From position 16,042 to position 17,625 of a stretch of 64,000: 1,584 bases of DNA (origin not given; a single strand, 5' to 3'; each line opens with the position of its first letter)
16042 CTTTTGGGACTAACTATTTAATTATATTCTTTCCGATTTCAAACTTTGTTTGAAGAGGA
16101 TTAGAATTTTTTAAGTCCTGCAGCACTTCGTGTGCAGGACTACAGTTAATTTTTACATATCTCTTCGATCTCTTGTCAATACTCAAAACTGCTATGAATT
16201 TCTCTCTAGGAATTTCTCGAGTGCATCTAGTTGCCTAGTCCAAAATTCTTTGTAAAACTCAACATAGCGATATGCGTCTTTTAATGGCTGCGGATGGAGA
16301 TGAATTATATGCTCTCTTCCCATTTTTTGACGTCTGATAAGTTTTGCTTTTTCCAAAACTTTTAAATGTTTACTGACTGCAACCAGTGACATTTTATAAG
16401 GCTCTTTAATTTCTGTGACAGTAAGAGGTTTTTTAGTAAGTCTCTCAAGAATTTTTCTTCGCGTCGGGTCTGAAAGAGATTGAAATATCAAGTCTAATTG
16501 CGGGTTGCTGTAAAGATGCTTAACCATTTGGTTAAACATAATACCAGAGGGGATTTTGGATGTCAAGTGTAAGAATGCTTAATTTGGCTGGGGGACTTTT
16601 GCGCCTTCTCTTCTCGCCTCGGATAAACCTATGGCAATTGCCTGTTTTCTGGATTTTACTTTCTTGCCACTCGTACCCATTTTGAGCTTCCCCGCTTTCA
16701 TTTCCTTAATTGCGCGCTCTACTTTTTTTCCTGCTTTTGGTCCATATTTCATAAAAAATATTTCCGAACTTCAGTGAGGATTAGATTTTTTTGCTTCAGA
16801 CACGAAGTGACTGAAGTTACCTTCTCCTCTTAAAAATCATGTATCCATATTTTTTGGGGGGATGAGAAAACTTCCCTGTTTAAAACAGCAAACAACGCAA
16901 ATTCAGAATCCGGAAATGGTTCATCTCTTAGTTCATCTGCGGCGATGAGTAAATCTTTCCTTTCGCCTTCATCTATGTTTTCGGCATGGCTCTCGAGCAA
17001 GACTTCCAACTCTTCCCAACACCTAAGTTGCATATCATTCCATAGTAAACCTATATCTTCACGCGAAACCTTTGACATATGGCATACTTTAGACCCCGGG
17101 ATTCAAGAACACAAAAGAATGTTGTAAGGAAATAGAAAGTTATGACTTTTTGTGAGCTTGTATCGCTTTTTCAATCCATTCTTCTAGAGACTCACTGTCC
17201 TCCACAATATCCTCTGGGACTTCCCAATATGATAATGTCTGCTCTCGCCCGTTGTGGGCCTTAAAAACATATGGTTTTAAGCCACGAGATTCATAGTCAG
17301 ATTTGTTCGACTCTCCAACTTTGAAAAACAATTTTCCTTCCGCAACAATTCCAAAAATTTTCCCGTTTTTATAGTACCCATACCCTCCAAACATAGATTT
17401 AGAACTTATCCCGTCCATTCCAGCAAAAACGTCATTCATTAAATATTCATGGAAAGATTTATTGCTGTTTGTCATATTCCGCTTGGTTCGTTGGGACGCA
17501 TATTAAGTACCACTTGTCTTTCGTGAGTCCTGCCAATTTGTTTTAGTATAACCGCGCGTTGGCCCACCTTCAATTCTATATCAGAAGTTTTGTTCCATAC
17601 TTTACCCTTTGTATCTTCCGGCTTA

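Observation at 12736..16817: Four copies of a conserved hairpin-plus-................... cis-element in front of small secreted/membrane protein genes, adjacent to an ArsR-family regulator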

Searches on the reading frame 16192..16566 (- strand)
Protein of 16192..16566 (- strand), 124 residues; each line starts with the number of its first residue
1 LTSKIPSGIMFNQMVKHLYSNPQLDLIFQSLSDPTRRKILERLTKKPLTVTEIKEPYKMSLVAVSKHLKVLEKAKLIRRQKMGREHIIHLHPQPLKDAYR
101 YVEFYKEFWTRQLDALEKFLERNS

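Call 9: search_protein_families(library=pfam, proteins=[window:16192-16566:-], max_evalue=0.01)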
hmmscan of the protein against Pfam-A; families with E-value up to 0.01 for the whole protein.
window:16192-16566:- (124 aa): 10 families
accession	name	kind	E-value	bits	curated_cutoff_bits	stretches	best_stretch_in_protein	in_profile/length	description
PF12840.13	HTH_20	-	4.4e-12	46.2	27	1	31-79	1-50/51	Helix-turn-helix domain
PF01022.26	HTH_5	-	9.4e-10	38.7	22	1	33-78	1-46/47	Bacterial regulatory protein, arsR family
PF09824.15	ArsR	-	3.2e-05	24.1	28.6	1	27-80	10-60/159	ArsR transcriptional regulator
PF21476.4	PF0610-like_N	-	0.00033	21.3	33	1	35-73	2-40/50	PF0610-like, N-terminal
PF01047.28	MarR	-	0.00052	20.3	24.6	1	45-81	15-51/59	MarR family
PF12802.13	MarR_2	-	0.001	19.6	27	1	39-80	10-53/61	MarR family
PF08279.18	HTH_11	-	0.0014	18.9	25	1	36-74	2-42/55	HTH domain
PF25212.1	HVO_A0114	-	0.0026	18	27.6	1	19-89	8-78/84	HVO_A0114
PF25213.1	HVO_A0261_N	-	0.0042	17.4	35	1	34-81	11-58/86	HVO_A0261 N-terminal domain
PF08461.16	HTH_12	-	0.0077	16.6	21.4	0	56-84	27-55/66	Ribonuclease R winged-helix domain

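Call 18: find_homologous_proteins(query=window:16195-16527:-, max_evalue=1e-10)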
Query seq(111 aa) (111 aa): 488 proteins with E <= 1e-10 among 502 candidates; the best 120 are listed.
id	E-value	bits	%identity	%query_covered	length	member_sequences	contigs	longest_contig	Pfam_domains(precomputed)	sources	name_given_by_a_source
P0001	1.6e-65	236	100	100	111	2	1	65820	PF12840.14,PF01022.27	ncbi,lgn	-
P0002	2.9e-51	190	80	100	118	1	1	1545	PF12840.14,PF01022.27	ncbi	-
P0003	1.3e-50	188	81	95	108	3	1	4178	PF12840.14,PF01022.27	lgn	-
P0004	9.0e-46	172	79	95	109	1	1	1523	PF12840.14,PF01022.27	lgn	-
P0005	2.6e-45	171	74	100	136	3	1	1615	PF12840.14,PF01022.27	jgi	-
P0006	6.2e-45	170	78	91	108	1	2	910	PF12840.14,PF01022.27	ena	-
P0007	8.8e-45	169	75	100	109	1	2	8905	PF12840.14,PF01022.27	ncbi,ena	-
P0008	1.1e-44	169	74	100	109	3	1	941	PF12840.14,PF21476.5,PF01022.27,PF12802.14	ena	-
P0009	1.1e-44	169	78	91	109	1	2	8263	PF12840.14,PF01022.27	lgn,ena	-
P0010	1.2e-44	169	73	100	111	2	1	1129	PF12840.14,PF01022.27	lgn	-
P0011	1.4e-44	168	74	100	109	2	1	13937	PF12840.14,PF01022.27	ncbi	-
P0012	2.4e-44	168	74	100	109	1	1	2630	PF12840.14,PF21476.5,PF01022.27,PF12802.14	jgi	jgi:DNA-binding transcriptional ArsR family regulator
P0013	2.8e-44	167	74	100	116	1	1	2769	PF12840.14,PF01022.27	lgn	-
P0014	3.3e-44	167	76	95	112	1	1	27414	PF12840.14,PF21476.5,PF01022.27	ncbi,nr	ncbi:MAG TPA: metalloregulator ArsR/SmtB family transcription factor [Patescibacteria group bacteriu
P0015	3.9e-44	167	77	91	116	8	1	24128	PF12840.14,PF01022.27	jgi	-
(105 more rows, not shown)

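Call 19: find_encoding_contigs(protein=P0003, flank=10000, max_places=3)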
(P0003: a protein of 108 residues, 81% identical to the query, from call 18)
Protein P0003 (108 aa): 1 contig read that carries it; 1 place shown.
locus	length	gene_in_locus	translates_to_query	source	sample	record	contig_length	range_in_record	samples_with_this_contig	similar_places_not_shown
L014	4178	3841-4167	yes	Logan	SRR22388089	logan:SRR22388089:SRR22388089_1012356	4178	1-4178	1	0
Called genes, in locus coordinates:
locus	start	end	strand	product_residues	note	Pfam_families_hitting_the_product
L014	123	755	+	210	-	-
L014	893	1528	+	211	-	PF17278:DUF5343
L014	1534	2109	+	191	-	PF18731:HEPN_Swt1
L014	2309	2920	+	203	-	PF01520:Amidase_3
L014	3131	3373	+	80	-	-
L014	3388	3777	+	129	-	PF02661:Fic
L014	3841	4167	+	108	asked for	PF01022:HTH_5, PF12840:HTH_20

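Call 20: find_encoding_contigs(protein=P0011, flank=10000, max_places=3)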
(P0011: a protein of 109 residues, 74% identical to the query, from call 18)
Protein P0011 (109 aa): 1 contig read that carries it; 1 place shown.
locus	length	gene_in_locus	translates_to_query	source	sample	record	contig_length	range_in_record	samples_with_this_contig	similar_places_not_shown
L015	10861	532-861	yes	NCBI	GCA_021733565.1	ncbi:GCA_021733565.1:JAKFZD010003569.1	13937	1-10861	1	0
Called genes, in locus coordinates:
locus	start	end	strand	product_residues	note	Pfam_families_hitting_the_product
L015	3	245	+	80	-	?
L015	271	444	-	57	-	-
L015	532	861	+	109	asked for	PF01022:HTH_5, PF12840:HTH_20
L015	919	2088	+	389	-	-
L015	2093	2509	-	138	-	-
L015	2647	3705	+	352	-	-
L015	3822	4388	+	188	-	PF19335:HMBD, PF07291:MauE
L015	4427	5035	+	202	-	-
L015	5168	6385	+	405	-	PF02517:Rce1-like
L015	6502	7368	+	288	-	PF13399:LytR_C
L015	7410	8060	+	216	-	PF02592:Vut_1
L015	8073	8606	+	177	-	PF00186:DHFR_1 (weak), PF01872:RibD_C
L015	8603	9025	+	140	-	-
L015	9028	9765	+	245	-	PF01996:F420_ligase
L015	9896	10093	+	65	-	PF04070:DUF378 (weak)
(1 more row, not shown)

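Call 21: find_encoding_contigs(protein=P0014, flank=10000, max_places=3)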
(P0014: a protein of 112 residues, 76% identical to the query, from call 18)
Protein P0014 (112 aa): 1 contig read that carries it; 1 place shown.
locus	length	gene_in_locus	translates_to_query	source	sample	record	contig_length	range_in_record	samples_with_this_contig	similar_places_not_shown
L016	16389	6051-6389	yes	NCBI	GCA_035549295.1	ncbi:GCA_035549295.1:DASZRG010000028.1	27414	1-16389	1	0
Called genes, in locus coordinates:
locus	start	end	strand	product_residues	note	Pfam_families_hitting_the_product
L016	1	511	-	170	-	PF14402:7TM_transglut (weak)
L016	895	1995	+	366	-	PF13472:Lipase_GDSL_2 (faint)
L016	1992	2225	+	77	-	-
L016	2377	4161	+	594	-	PF02543:Carbam_trans_N, PF16861:Carbam_trans_C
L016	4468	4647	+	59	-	PF19451:DUF5989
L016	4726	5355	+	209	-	-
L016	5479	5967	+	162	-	-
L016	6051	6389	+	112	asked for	PF01022:HTH_5, PF12840:HTH_20, PF21476:PF0610-like_N (faint)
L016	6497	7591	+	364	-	-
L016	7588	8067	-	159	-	-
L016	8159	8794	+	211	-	-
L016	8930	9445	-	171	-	-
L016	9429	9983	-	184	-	-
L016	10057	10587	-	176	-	-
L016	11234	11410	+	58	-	PF00376:MerR (weak), PF12728:HTH_17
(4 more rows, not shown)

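Call 58: list_cluster_members(proteins=[P0001, P0241, P0121])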
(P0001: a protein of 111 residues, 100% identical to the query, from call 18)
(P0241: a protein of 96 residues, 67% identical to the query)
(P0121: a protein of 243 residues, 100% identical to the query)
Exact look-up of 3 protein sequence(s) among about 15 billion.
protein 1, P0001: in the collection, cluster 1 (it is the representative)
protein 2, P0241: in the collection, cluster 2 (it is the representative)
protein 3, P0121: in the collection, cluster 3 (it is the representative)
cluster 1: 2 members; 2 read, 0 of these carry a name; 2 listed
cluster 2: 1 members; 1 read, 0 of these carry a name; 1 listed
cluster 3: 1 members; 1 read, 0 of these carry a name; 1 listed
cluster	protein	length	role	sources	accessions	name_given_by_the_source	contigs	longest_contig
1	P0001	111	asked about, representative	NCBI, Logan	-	-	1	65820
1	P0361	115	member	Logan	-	-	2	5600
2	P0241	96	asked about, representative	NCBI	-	-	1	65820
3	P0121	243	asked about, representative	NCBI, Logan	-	-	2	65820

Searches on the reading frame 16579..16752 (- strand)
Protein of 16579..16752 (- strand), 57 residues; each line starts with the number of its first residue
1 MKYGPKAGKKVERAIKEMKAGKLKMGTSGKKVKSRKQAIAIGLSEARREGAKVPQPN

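Call 9: search_protein_families(library=pfam, proteins=[window:16579-16752:-], max_evalue=0.01)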
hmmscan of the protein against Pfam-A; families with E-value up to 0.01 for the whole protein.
window:16579-16752:- (57 aa): 1 family
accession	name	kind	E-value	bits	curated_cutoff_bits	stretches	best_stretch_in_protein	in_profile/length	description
PF20106.4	DUF6496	-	3e-20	72.8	24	1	2-55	1-56/58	Family of unknown function (DUF6496)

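Call 11: find_encoding_contigs(protein=window:16579-16752:-, flank=10000, max_places=10)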
Protein window:16579-16752:- (57 aa): 2 contigs read that carry it; 2 places shown.
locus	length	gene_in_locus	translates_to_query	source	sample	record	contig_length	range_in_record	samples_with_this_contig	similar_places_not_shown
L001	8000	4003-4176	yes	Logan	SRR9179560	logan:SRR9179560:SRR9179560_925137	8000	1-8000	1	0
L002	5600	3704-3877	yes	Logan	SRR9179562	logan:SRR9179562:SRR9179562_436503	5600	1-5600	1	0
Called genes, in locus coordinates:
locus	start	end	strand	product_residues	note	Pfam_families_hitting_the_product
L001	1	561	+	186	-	?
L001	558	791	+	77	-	-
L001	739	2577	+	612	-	PF02543:Carbam_trans_N, PF00814:TsaD (faint), PF16861:Carbam_trans_C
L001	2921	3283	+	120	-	-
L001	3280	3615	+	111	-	PF04993:TfoX_N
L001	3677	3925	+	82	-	-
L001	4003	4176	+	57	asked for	PF20106:DUF6496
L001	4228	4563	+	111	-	PF12840:HTH_20, PF01022:HTH_5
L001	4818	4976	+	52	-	-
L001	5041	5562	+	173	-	-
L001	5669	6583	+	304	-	-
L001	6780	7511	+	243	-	PF04862:DUF642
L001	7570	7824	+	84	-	-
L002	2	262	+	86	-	?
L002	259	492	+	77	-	-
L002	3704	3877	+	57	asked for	PF20106:DUF6496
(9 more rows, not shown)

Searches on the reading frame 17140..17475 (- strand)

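Call 9: search_protein_families(library=pfam, proteins=[window:17140-17475:-], max_evalue=0.01)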
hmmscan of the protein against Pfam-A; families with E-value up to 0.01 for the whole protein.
window:17140-17475:- (111 aa): 1 family
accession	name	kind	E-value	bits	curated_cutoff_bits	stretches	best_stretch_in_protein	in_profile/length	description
PF04993.18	TfoX_N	-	7.9e-28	96.9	30.1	1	16-107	2-90/91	TfoX N-terminal domain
